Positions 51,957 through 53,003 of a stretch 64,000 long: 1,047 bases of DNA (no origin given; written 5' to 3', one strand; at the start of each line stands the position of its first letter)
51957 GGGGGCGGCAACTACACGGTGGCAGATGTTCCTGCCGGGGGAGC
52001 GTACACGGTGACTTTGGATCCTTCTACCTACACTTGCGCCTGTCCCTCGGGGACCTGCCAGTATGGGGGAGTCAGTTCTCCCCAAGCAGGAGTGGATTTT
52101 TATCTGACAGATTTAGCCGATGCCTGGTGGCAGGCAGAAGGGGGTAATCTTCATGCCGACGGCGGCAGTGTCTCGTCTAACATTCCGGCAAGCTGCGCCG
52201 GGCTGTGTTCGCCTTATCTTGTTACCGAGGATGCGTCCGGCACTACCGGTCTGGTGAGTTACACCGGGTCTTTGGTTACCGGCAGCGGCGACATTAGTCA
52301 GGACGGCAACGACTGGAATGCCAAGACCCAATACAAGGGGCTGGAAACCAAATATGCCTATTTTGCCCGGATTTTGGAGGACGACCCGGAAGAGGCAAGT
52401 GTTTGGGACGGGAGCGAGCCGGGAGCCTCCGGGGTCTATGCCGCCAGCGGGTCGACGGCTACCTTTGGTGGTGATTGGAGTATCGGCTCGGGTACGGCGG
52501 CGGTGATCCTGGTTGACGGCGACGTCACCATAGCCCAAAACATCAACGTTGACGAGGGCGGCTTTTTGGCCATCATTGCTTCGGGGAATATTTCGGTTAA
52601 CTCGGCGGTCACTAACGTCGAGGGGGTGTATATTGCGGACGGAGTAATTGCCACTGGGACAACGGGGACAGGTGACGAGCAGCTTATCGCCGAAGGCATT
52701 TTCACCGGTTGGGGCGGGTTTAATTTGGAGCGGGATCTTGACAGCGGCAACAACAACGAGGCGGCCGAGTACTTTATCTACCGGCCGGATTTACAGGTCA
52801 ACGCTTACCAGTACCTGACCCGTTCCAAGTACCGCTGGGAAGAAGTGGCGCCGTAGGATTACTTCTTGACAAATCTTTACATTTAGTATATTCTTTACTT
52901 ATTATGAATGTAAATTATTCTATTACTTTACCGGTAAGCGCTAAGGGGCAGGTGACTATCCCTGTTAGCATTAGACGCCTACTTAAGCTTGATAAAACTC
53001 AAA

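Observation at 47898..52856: RHH protein, giant acidic membrane-anchored protein, small TM protein and Cys-rich secreted protein cluster, flanked by toxin-antitoxin modules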

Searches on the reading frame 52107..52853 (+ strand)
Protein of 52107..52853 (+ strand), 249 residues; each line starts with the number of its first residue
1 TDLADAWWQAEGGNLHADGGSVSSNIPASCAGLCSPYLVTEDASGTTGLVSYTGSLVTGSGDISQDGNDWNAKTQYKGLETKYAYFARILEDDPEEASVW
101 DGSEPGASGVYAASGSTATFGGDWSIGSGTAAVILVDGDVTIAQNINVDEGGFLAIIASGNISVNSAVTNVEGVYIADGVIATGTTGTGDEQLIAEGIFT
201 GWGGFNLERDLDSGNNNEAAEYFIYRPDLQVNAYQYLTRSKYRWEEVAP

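Call 52: find_homologous_proteins(query=A4, max_evalue=0.001)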
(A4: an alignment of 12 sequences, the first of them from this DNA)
Query A4 (12 sequences) (249 aa, profile of the alignment): 49 proteins with E <= 0.001 among 8000 candidates.
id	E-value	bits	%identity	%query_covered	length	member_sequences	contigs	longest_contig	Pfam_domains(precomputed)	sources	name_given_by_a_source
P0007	2.3e-109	383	53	99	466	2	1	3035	-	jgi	jgi:hypothetical protein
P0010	2.3e-104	367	48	100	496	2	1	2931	-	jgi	jgi:hypothetical protein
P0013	2.3e-102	360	54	100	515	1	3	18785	-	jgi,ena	-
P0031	1.1e-101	358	53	100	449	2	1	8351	-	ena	-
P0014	7.3e-100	352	57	98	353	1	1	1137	-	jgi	jgi:hypothetical protein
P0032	4.1e-99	349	60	100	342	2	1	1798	-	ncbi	-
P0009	7.8e-99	348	56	98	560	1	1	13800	-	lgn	-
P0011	3.1e-98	346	57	98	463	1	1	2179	-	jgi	jgi:hypothetical protein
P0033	1.3e-96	341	56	98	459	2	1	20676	-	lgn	-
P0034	4.1e-96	339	56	100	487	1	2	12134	-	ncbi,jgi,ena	-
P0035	6.1e-96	339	58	99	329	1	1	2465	-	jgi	-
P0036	2.6e-94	334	57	98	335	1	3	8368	-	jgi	jgi:hypothetical protein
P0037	8.4e-94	332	55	98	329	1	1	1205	-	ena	-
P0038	2.9e-91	324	54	100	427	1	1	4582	-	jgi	-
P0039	3.9e-89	317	54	99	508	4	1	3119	-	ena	-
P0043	4.9e-87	310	49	98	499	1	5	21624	-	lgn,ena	-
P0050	1.3e-80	289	49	99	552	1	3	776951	-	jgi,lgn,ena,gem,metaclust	metaclust:\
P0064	4.1e-49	185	34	97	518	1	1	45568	-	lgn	-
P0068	7.3e-39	152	37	59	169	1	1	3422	PF23981.2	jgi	-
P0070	3.0e-30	124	35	82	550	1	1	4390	-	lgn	-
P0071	2.1e-26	111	32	98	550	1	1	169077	-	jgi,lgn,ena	-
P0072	4.4e-24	103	30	73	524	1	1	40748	-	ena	-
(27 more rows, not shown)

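Call 53: search_protein_families(library=pfam, alignment_id=A4, max_evalue=10)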
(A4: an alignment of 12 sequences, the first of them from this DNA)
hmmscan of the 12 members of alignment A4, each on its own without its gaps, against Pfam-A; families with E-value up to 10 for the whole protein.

A. member 1, seq(249 aa): 0 families

B. families by the number of members that match (of 12 scanned): 5 families
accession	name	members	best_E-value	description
PF23981.1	DUF7305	4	2.2e-05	Domain of unknown function (DUF7305)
PF07532.17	Big_4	1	0.05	Bacterial Ig-like domain (group 4)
PF17548.7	p6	1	0.11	Histone-like Protein p6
PF23720.1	DUF7161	1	0.21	Family of unknown function (DUF7161)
PF02493.26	MORN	1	1.4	MORN repeat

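Call 54: search_protein_families(library=pfam, proteins=[P0068, P0071, P0072, P0070, P0064, P0050], max_evalue=1)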
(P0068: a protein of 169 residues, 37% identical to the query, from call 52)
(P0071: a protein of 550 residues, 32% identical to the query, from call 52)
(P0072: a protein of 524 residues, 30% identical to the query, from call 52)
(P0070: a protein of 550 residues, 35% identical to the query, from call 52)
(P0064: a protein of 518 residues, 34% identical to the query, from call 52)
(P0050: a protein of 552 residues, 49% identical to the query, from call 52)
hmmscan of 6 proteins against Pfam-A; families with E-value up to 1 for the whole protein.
P0068 (169 aa): 2 families
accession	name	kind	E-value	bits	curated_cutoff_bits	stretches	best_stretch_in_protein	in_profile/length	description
PF23981.1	DUF7305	-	1.7e-05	25.2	27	1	7-73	40-110/185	Domain of unknown function (DUF7305)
PF10833.13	DUF2572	-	0.13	12.3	23.8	0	87-129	152-188/219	Protein of unknown function (DUF2572)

P0071 (550 aa): 1 family
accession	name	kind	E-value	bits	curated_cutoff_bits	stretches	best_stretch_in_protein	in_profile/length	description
PF23981.1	DUF7305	-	0.00097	19.5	27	1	402-457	51-110/185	Domain of unknown function (DUF7305)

P0072 (524 aa): 2 families
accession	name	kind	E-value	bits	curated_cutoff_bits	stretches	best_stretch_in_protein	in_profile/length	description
PF01006.25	HCV_NS4a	-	0.11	12.7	27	0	372-392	11-32/55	Hepatitis C virus non-structural protein NS4a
PF02703.20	Adeno_E1A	-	0.2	11.7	27.7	1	68-129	142-205/250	Early E1A protein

P0070 (550 aa): 1 family
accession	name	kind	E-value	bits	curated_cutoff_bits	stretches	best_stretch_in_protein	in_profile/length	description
PF22352.2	K319L-like_PKD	-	0.043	14.3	27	1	216-275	29-84/84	K319L-like, PKD domain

P0064 (518 aa): 2 families
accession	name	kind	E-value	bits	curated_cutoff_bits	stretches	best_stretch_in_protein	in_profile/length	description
PF23981.1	DUF7305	-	0.0013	19.1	27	1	355-419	48-108/185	Domain of unknown function (DUF7305)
PF07732.21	Cu-oxidase_3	-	0.0095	16.4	21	1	460-516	47-104/119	Multicopper oxidase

P0050 (552 aa): 0 families

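Call 57: search_protein_families(library=ncbifam, alignment_id=A4, max_evalue=10)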
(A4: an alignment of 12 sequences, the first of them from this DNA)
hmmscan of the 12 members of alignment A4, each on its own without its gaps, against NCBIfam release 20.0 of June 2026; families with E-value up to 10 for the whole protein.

A. member 1, seq(249 aa): 1 family
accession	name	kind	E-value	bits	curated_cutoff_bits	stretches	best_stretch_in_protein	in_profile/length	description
NF001819.0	PRK00556.1-3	equivalog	0.11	11.9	273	1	126-176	102-149/197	septum site-determining protein MinC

B. families by the number of members that match (of 12 scanned): 5 families
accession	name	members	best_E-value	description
NF053793.1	beta_CO2some_N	1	0.023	beta-carboxysome scaffolding protein CcmN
NF047938.1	UbqsynUb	1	0.065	ubiquinone biosynthesis protein UbiJ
NF009266.0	PRK12623.1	1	0.085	flagellar basal body rod protein FlgB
NF001819.0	PRK00556.1-3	1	0.11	septum site-determining protein MinC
NF052285.1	GABA_TF_GabR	1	0.3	MocR-like transcriptional regulator GabR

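Call 61: find_encoding_contigs(protein=P0071, flank=8000, max_places=1)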
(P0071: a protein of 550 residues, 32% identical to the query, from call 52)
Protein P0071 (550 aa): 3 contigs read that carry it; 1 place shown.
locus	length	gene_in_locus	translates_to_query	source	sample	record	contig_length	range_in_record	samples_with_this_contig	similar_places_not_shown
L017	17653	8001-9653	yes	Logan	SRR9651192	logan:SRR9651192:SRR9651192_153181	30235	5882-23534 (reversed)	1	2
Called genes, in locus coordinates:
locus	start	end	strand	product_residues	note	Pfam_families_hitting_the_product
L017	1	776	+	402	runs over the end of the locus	PF28597:T2SSF_N, PF00482:T2SSF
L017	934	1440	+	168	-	PF07963:N_methyl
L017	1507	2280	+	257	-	PF06750:A24_N_bact, PF01478:Peptidase_A24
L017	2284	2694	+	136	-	PF07963:N_methyl (weak)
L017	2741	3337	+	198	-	-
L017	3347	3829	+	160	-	-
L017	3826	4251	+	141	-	-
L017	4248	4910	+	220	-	-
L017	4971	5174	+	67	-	-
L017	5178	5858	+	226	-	PF08843:AbiEii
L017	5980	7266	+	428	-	-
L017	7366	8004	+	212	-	-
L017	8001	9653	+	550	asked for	-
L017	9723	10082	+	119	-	PF05635:23S_rRNA_IVP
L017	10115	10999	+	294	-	-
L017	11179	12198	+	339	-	PF11104:PilM_2, PF25216:Volactin (weak), PF14450:FtsA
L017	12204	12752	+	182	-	-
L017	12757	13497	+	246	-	-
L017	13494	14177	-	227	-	PF01746:tRNA_m1G_MT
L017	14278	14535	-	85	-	PF13083:KH_KhpA-B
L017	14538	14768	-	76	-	PF00886:Ribosomal_S16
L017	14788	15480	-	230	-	PF22935:RM44_endonuclase, PF14622:Ribonucleas_3_3, PF00636:Ribonuclease_3, PF00035:dsrm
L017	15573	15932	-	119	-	PF01029:NusB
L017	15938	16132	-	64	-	PF01783:Ribosomal_L32p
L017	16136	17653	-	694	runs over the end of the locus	PF17191:RecG_wedge, PF01336:tRNA_anti-codon (weak), PF00270:DEAD, PF04851:ResIII, PF00271:Helicase_C, PF22590:Cas3-like_C_2 (weak), PF19833:RecG_dom3_C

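Call 62: find_encoding_contigs(protein=P0064, flank=8000, max_places=1)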
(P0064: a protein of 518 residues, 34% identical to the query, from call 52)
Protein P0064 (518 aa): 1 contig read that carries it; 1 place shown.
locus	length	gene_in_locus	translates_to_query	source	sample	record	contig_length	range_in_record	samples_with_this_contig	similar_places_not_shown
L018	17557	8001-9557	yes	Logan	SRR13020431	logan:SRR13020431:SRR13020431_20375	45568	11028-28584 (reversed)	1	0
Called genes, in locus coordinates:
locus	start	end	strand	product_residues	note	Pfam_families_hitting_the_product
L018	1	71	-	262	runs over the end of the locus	-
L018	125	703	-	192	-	-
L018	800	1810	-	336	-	-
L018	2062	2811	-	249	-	PF05891:Methyltransf_PK (weak)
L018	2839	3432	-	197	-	-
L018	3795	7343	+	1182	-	-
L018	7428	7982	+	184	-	-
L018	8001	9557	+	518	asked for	-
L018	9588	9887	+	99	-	PF01909:NTP_transf_2, PF18765:Polbeta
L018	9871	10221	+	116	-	PF01934:HepT-like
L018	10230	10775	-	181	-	PF07963:N_methyl (weak)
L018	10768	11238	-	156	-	-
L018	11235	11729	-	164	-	-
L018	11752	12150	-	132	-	PF07963:N_methyl (weak)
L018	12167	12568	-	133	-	PF07963:N_methyl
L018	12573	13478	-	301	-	-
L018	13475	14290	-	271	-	PF06750:A24_N_bact, PF01478:Peptidase_A24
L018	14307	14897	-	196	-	PF07963:N_methyl (weak)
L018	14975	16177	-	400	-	PF28597:T2SSF_N, PF00482:T2SSF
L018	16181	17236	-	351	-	PF00437:T2SSE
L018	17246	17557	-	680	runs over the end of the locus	PF05157:MshEN, PF00437:T2SSE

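Call 63: find_encoding_contigs(protein=P0072, flank=8000, max_places=1)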
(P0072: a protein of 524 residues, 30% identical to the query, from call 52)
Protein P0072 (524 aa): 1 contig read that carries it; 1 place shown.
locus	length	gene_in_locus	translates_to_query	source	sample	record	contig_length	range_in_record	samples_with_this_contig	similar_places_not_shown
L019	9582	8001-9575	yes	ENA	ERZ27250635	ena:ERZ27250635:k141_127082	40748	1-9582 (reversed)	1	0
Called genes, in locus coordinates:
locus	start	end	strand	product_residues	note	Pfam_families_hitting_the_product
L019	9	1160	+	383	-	PF01551:Peptidase_M23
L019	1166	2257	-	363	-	PF00712:DNA_pol3_beta, PF02767:DNA_pol3_beta_2, PF02768:DNA_pol3_beta_3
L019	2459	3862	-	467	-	PF01695:IstB_IS21, PF00308:Bac_DnaA, PF00004:AAA, PF01637:ATPase_2 (weak), PF13401:AAA_22 (faint), PF08299:Bac_DnaA_C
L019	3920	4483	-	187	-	PF08207:EFP_N, PF01132:EFP, PF09285:Elong-fact-P_C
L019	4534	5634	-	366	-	PF00152:tRNA-synt_2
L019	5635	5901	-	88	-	PF18893:DUF5652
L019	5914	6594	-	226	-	PF13624:SurA_N_3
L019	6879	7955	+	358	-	-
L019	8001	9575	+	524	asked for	-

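Call 65: find_encoding_contigs(protein=P0050, flank=10000, max_places=1)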
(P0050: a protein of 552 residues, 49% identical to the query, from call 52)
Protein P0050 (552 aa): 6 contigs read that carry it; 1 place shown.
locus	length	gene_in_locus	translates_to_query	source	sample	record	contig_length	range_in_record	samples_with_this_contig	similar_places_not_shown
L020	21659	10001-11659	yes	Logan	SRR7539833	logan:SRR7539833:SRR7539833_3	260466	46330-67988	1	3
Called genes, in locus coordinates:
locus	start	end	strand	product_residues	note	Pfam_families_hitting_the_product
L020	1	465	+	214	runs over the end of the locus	PF01712:dNK, PF13238:AAA_18 (weak), PF13671:AAA_33 (weak), PF01202:SKI (faint)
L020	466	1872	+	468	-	-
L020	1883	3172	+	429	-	PF00464:SHMT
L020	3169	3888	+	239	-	PF00763:THF_DHG_CYH, PF02882:THF_DHG_CYH_C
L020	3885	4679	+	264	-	PF00318:Ribosomal_S2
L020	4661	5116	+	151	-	PF00889:EF_TS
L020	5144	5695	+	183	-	PF01765:RRF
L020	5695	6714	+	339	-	PF02163:Peptidase_M50, PF17820:PDZ_6 (weak)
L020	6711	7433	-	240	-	-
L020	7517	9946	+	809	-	-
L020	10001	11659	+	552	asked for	-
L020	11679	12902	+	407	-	PF00587:tRNA-synt_2b, PF03129:HGTP_anticodon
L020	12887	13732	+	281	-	-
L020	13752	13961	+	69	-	PF01165:Ribosomal_S21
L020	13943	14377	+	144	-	PF09424:YqeY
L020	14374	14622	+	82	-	PF02130:YbeY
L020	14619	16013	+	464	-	PF13177:DNA_pol3_delta2, PF00004:AAA, PF07728:AAA_5 (weak), PF13401:AAA_22 (weak), PF21960:RCF1-5-like_lid (weak), PF20964:DnaX_C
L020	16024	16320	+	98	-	PF02575:YbaB_DNA_bd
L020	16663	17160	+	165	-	PF00294:PfkB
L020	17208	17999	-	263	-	PF20257:SAM_HAT_C (weak)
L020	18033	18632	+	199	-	PF21176:RecR_HhH, PF02132:RecR_ZnF (weak), PF01751:Toprim, PF13662:Toprim_4, PF21175:RecR_C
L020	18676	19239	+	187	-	-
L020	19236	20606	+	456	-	PF00133:tRNA-synt_1 (faint), PF01406:tRNA-synt_1e, PF01921:tRNA-synt_1f (faint), PF09334:tRNA-synt_1g, PF23493:CysS_C (weak)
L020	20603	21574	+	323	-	PF01926:MMR_HSR1, PF02421:FeoB_N, PF06071:YchF-GTPase_C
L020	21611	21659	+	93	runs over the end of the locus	PF01250:Ribosomal_S6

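Call 66: find_encoding_contigs(protein=P0043, flank=10000, max_places=1)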
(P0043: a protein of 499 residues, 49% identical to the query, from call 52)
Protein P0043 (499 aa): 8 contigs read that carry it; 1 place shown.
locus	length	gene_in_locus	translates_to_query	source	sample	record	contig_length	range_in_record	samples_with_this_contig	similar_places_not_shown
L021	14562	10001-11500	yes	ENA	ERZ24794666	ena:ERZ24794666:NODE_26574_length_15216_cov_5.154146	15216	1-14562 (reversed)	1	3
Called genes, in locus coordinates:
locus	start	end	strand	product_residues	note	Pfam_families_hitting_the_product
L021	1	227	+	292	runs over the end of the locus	?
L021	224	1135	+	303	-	PF00535:Glycos_transf_2, PF13641:Glyco_tranf_2_3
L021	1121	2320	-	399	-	PF13692:Glyco_trans_1_4, PF00534:Glycos_transf_1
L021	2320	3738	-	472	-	-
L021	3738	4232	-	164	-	PF04101:Glyco_tran_28_C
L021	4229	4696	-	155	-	PF08660:Alg14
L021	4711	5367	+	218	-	-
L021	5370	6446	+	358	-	PF04932:Wzy_C (weak)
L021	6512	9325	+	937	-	-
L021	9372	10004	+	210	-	-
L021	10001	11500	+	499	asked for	-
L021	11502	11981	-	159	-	-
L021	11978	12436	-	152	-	-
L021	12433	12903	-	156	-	PF07963:N_methyl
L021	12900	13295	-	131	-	PF07963:N_methyl, PF08334:T2SSG (faint)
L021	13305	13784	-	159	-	PF07963:N_methyl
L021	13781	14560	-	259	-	?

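Call 67: find_encoding_contigs(protein=P0033, flank=10000, max_places=1)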
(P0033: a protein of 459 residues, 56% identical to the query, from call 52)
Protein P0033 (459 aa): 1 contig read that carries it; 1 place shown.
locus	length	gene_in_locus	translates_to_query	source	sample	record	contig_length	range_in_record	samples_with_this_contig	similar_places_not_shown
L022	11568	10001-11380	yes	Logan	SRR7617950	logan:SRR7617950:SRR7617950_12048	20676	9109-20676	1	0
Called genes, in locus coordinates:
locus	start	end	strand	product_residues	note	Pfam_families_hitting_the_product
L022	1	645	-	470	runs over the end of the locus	PF02366:PMT (weak)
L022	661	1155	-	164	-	PF04101:Glyco_tran_28_C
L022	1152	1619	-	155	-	PF08660:Alg14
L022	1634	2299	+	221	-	-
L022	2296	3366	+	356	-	PF04932:Wzy_C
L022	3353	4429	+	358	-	-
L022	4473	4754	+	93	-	PF04221:RelB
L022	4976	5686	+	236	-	-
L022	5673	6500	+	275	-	PF08843:AbiEii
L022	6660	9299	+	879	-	-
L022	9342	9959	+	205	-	-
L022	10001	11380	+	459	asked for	-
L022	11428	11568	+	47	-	?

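Call 69: search_solved_structures(query=A4, max_evalue=10, show_alignments=2)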
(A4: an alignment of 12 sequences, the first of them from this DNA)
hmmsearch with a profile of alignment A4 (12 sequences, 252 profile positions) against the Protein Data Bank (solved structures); distinct sequences matched with E-value up to 10: 0.

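Call 73: search_protein_families(library=pfam, proteins=[L020:6711-7433:-, L017:2741-3337:+, L017:3347-3829:+, L017:3826-4251:+, L017:4248-4910:+, L017:12204-12752:+, L017:12757-13497:+], max_evalue=1)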
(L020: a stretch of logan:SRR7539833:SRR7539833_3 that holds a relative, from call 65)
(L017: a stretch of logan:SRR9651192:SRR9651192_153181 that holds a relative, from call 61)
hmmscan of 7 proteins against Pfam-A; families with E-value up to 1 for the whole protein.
L020:6711-7433:- (240 aa): 0 families

L017:2741-3337:+ (198 aa): 4 families
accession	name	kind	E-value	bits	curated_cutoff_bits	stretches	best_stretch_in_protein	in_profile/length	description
PF07963.17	N_methyl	-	3.8e-05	23.5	21.2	1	53-72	6-25/27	Prokaryotic N-terminal methylation motif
PF08334.16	T2SSG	-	0.00016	22.2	21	1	82-148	7-77/108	Type II secretion system (T2SS), protein G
PF25686.1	Betaherpes_U91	-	0.17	11.8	27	1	52-88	11-48/157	Betaherpesvirus U91 protein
PF13347.12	MFS_2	-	0.45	9.4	27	1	47-103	88-145/427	MFS/sugar transport protein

L017:3347-3829:+ (160 aa): 1 family
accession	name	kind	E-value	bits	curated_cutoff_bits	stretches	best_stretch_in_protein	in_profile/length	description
PF07963.17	N_methyl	-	0.00062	19.7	21.2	1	2-24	5-27/27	Prokaryotic N-terminal methylation motif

L017:3826-4251:+ (141 aa): 1 family
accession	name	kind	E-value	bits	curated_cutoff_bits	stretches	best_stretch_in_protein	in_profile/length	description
PF03323.18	GerA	-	0.7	8.8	27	1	6-42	359-394/466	Bacillus/Clostridium GerA spore germination protein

L017:4248-4910:+ (220 aa): 1 family
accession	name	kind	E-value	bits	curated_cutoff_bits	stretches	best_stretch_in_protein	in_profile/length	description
PF07963.17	N_methyl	-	0.00061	19.7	21.2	1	51-71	6-26/27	Prokaryotic N-terminal methylation motif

L017:12204-12752:+ (182 aa): 0 families

L017:12757-13497:+ (246 aa): 2 families
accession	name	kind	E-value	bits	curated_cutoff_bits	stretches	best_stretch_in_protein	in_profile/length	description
PF04350.18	PilO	-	3.5e-05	24.4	22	1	47-125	9-88/145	Pilus assembly protein, PilO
PF04612.17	T2SSM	-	0.00028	21.6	27.8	1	4-81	8-86/160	Type II secretion system (T2SS), protein M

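Call 82: find_related_loci(query=A4, collection=metagenome_contigs, flank=10000)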
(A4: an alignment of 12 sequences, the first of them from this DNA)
Query A4 (249 aa) in metagenome_contigs; peptide patterns used: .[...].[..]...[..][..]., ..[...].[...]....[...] (x = any residue, [..] = any of these).
220 stretches matched a pattern; 75 encode a relative of the query (tblastn E <= 1e-3); 75 distinct loci.
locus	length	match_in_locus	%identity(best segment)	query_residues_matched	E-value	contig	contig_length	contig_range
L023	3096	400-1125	61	5-249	5e-99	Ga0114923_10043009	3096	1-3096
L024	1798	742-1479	60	1-249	2e-100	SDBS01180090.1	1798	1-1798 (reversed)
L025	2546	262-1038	60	1-249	4e-95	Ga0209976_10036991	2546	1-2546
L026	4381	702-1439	54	3-249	5e-86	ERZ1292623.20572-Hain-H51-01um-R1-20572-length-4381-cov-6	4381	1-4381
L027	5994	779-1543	58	5-249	5e-85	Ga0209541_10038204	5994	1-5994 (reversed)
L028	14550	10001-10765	58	5-249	6e-85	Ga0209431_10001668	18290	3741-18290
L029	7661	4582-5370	53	2-249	1e-80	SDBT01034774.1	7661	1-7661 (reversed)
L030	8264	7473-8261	52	5-249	6e-80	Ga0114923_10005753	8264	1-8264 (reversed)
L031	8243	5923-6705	53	2-249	1e-78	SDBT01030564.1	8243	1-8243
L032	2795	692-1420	54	4-249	3e-79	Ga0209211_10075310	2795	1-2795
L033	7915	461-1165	57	5-249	6e-78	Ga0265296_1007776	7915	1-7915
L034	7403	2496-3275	53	3-246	3e-77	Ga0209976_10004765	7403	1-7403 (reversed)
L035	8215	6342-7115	51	2-249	1e-76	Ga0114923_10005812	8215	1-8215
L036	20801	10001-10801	51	2-249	2e-74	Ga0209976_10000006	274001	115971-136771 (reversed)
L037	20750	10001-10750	49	3-249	2e-74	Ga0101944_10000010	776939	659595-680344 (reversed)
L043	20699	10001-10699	51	7-249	3e-73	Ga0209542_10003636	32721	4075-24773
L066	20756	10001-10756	38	5-249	6e-41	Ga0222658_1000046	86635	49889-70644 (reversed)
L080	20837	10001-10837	33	6-249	2e-33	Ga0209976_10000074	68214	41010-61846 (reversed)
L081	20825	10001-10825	36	6-246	7e-33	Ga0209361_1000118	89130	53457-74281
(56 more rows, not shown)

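Call 105: search_protein_families(library=pfam, proteins=[L029:1-243:+, L081:10885-11526:+, L081:11513-12343:+, L043:10724-11011:+, L043:11011-11382:+, L066:10827-11423:+, L066:11416-12234:+], max_evalue=0.001)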
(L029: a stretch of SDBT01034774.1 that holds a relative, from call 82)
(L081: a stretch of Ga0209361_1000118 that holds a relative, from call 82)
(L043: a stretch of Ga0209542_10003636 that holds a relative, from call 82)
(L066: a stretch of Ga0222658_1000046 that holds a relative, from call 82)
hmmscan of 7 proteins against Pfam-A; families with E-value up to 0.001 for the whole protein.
L029:1-243:+ (81 aa): 1 family
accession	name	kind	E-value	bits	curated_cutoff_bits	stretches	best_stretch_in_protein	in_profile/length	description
PF07927.17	HicA_toxin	-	6.1e-18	65.1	27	1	16-72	1-57/58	HicA toxin of bacterial toxin-antitoxin,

L081:10885-11526:+ (214 aa): 0 families

L081:11513-12343:+ (277 aa): 1 family
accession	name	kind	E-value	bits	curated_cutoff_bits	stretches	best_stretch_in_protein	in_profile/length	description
PF08843.17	AbiEii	-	2e-22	80.7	22.5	1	37-226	2-191/238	Nucleotidyl transferase AbiEii toxin, Type IV TA system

L043:10724-11011:+ (96 aa): 2 families
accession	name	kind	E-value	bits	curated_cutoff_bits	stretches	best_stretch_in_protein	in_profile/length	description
PF18765.7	Polbeta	-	1.8e-14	54.1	26.9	1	10-92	3-83/93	Polymerase beta, Nucleotidyltransferase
PF01909.29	NTP_transf_2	-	5e-10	40.1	21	1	9-93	3-90/93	Nucleotidyltransferase domain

L043:11011-11382:+ (124 aa): 2 families
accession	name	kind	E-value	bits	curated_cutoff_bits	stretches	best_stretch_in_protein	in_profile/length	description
PF08780.16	NTase_sub_bind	-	1.8e-31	109.2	31.8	1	7-121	2-123/126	Nucleotidyltransferase substrate binding protein like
PF01934.22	HepT-like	-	2.3e-05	24.5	23.5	1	8-122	5-120/120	Ribonuclease HepT-like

L066:10827-11423:+ (199 aa): 1 family
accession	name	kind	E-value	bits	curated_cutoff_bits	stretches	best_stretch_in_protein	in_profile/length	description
PF13338.12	AbiEi_4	-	2.7e-08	34.2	25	1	22-65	12-49/49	Transcriptional regulator, AbiEi antitoxin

L066:11416-12234:+ (273 aa): 1 family
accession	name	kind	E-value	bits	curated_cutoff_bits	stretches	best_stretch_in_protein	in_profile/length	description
PF08843.17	AbiEii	-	3.2e-23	83.3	22.5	1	38-226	2-195/238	Nucleotidyl transferase AbiEii toxin, Type IV TA system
